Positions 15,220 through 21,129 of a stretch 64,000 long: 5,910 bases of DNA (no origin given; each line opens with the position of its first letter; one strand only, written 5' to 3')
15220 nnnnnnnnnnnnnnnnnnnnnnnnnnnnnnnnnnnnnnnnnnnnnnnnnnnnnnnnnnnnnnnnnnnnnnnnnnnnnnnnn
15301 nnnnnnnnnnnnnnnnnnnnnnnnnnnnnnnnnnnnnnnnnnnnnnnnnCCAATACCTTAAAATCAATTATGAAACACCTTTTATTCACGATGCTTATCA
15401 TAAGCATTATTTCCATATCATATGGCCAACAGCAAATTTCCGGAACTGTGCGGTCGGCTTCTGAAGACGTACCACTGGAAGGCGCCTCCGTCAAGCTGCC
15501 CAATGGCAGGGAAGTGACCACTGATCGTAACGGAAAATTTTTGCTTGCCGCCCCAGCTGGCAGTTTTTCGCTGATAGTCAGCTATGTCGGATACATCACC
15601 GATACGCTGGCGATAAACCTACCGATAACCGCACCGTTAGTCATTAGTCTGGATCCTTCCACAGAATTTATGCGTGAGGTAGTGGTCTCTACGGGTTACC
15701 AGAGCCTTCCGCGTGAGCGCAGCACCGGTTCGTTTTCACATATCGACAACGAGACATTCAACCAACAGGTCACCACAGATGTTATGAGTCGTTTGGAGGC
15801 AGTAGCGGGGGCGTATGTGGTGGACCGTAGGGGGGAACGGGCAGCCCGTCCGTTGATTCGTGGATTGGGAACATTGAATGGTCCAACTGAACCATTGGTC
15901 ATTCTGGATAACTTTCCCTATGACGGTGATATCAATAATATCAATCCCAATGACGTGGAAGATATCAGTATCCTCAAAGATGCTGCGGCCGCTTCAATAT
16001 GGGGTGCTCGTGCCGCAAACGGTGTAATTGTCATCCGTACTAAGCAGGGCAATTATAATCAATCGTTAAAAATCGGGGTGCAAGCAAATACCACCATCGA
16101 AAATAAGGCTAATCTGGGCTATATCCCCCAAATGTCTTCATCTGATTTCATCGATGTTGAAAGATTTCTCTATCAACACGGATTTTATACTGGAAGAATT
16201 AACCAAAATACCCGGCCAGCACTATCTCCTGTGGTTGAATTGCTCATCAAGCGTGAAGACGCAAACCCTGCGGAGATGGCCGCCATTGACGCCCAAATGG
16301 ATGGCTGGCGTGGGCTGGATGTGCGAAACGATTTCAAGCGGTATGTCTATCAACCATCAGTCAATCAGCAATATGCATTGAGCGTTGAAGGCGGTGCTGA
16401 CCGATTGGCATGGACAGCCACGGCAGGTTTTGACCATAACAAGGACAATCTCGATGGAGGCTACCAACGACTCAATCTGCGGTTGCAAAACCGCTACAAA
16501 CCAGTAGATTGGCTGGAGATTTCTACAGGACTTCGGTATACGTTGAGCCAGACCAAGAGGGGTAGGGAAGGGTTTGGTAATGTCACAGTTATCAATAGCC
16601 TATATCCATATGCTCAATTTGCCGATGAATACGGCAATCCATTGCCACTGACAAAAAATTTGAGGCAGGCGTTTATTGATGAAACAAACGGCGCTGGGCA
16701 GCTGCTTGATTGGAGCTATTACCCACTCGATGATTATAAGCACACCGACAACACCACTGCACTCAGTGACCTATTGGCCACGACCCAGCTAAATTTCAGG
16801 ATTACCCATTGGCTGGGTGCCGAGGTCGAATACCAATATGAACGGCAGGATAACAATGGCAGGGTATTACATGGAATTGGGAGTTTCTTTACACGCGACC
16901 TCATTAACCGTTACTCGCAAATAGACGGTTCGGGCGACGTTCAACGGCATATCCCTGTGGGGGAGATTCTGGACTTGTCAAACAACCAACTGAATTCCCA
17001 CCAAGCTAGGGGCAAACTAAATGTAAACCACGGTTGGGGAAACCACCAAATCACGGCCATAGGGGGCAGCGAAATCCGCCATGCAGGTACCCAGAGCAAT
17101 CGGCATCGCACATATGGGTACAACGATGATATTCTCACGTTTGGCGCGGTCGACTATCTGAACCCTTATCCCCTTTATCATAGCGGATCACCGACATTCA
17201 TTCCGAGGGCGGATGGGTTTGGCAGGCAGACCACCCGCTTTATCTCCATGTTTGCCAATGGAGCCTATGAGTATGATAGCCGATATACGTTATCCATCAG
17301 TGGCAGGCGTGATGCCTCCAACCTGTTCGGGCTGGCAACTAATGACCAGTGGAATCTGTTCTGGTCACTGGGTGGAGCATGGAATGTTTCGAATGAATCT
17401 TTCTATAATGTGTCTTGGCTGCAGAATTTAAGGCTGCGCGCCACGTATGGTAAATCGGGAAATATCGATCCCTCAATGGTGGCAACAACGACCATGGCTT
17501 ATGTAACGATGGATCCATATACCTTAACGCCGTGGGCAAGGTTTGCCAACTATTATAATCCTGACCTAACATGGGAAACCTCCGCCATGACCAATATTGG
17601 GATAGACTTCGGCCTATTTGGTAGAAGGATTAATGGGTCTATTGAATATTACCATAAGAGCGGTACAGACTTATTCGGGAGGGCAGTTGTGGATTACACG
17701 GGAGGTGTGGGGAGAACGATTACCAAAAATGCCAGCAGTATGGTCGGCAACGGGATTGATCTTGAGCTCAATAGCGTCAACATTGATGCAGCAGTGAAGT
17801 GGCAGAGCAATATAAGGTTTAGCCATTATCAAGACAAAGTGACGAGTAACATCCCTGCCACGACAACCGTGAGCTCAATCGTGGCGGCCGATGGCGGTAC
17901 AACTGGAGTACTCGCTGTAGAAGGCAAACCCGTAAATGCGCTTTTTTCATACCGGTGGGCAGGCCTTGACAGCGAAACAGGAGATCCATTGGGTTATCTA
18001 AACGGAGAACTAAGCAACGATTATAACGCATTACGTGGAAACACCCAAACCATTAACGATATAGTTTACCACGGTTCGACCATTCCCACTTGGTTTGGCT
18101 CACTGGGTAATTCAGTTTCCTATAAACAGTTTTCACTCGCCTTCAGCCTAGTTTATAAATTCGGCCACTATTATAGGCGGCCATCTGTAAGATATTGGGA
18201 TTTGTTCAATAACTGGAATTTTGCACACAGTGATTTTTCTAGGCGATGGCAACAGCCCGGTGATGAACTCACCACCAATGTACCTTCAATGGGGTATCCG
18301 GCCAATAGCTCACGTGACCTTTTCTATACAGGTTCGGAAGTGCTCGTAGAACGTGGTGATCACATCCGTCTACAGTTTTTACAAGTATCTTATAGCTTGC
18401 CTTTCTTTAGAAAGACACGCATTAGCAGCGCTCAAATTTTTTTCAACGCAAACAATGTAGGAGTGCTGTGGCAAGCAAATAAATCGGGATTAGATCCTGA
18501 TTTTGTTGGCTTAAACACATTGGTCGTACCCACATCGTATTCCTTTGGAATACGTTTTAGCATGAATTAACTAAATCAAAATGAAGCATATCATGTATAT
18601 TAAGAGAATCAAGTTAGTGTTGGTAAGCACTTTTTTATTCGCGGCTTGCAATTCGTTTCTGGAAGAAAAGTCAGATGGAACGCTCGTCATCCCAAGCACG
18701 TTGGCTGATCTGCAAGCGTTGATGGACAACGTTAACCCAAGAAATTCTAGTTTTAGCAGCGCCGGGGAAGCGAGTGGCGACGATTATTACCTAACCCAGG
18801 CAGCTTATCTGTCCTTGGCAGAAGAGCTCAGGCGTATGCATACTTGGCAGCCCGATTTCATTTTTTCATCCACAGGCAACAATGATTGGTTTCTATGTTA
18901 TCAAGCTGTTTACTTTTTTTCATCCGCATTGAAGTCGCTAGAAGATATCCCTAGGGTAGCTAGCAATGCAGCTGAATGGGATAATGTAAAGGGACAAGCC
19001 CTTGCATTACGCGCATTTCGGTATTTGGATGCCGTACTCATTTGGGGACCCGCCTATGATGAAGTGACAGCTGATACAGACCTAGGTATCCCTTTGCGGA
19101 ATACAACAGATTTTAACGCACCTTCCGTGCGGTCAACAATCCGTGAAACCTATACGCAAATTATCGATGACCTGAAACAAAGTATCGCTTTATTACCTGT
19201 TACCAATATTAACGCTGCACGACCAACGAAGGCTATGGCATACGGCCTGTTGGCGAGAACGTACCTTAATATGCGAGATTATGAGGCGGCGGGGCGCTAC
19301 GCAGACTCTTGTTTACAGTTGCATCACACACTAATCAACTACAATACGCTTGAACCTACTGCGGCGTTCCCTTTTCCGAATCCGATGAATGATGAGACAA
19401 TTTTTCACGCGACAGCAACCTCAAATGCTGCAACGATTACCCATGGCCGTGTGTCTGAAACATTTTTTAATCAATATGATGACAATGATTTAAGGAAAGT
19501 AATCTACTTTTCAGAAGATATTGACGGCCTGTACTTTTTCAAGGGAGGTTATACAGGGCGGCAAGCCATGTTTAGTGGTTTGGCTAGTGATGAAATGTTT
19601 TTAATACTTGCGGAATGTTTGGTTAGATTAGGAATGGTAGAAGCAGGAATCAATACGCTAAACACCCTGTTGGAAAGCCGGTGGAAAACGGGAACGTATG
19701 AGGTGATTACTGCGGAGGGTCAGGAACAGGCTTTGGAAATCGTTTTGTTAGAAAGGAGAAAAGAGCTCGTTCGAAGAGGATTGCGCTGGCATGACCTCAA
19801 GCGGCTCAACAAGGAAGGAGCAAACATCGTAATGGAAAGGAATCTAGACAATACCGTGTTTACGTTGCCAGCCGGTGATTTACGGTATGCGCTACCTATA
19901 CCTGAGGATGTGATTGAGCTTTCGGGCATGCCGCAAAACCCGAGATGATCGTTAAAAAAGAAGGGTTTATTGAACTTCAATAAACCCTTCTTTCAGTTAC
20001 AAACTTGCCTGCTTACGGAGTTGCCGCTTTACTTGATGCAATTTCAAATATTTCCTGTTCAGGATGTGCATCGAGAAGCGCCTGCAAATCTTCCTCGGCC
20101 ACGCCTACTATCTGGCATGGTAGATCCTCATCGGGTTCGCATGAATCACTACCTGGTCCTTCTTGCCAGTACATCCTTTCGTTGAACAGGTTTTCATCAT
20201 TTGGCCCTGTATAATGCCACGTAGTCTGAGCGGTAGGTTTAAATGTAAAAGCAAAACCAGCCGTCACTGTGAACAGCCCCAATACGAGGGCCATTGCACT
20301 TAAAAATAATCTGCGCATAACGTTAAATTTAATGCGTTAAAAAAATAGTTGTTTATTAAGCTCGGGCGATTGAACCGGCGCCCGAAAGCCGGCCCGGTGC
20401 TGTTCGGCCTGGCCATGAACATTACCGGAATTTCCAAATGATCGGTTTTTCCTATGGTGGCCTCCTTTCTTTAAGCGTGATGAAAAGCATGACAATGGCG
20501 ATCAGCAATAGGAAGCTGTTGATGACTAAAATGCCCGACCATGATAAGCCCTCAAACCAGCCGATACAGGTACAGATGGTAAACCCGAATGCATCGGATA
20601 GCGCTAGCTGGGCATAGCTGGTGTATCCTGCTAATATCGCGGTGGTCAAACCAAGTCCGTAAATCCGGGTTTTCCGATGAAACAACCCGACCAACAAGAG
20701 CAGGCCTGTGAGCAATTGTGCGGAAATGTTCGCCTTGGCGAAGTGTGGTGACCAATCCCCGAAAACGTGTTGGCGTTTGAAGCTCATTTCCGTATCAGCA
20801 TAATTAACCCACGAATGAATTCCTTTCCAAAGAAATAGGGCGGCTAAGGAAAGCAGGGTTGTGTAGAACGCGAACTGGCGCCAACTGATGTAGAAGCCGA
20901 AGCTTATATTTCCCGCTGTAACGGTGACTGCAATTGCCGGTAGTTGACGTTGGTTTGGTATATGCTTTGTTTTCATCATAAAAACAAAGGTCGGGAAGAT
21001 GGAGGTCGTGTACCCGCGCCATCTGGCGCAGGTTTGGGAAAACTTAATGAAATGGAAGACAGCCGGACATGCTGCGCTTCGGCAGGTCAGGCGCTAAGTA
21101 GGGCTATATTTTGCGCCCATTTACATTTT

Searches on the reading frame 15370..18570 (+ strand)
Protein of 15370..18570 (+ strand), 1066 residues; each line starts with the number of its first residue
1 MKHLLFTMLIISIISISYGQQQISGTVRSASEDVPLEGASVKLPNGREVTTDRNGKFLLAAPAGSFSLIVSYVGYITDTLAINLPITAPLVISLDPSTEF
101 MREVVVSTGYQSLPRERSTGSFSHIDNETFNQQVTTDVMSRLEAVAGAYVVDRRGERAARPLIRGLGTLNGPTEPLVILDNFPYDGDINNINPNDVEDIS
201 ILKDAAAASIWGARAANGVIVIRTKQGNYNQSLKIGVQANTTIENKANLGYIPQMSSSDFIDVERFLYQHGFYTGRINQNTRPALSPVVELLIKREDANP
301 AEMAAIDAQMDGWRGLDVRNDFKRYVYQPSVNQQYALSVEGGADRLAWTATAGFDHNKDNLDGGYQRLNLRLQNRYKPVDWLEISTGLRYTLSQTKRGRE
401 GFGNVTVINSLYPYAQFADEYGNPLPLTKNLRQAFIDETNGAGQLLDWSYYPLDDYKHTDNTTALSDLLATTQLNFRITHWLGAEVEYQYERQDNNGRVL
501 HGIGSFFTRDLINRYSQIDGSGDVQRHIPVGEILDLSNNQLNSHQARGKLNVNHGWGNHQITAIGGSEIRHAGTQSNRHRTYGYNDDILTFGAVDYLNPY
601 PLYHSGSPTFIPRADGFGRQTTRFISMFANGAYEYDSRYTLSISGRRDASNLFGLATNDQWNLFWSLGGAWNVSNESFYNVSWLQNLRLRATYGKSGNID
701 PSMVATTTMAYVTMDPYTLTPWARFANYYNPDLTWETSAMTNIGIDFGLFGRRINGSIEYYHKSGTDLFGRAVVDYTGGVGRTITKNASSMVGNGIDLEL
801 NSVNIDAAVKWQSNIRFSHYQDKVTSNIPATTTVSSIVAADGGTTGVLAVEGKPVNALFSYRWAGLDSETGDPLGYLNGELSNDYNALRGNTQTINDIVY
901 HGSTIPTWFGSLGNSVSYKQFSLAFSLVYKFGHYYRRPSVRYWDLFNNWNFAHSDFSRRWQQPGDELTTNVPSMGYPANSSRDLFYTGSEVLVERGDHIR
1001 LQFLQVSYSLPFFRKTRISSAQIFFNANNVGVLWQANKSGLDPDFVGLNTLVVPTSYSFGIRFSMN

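Call 13: search_protein_families(library=pfam, proteins=[window:15370-18570:+], max_evalue=0.001)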
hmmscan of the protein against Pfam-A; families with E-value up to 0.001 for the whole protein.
window:15370-18570:+ (1066 aa): 3 families
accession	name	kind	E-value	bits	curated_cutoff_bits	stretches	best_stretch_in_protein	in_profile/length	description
PF07715.20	Plug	-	3.5e-14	53.7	23.9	1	116-219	3-107/107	TonB-dependent Receptor Plug Domain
PF13715.12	CarbopepD_reg_2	-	2.3e-12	47.2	32.2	1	23-106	1-88/88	CarboxypepD_reg-like domain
PF13620.12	CarboxypepD_reg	-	1.1e-10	42.1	32.3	1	22-86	1-71/82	Carboxypeptidase regulatory-like domain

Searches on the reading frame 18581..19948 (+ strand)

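Call 13: search_protein_families(library=pfam, proteins=[window:18581-19948:+], max_evalue=0.001)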
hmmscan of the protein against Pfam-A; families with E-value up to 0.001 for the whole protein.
window:18581-19948:+ (455 aa): 2 families
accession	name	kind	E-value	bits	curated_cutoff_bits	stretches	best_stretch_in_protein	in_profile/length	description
PF14322.12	SusD-like_3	-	1.4e-26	94.3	27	1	26-229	2-191/191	Starch-binding associating with outer membrane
PF07980.17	SusD_RagB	-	4.6e-07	30.2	23.1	1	338-447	163-287/297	SusD family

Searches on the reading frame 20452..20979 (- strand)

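Call 13: search_protein_families(library=pfam, proteins=[window:20452-20979:-], max_evalue=0.001)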
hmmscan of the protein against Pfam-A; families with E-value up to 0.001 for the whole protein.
window:20452-20979:- (175 aa): 2 families
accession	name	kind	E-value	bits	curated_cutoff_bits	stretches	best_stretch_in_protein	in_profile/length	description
PF07291.16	MauE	-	2.2e-14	54.3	27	1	37-166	4-127/128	Methylamine utilisation protein MauE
PF07681.17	DoxX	-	0.00019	22.4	23.6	1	44-111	8-72/85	DoxX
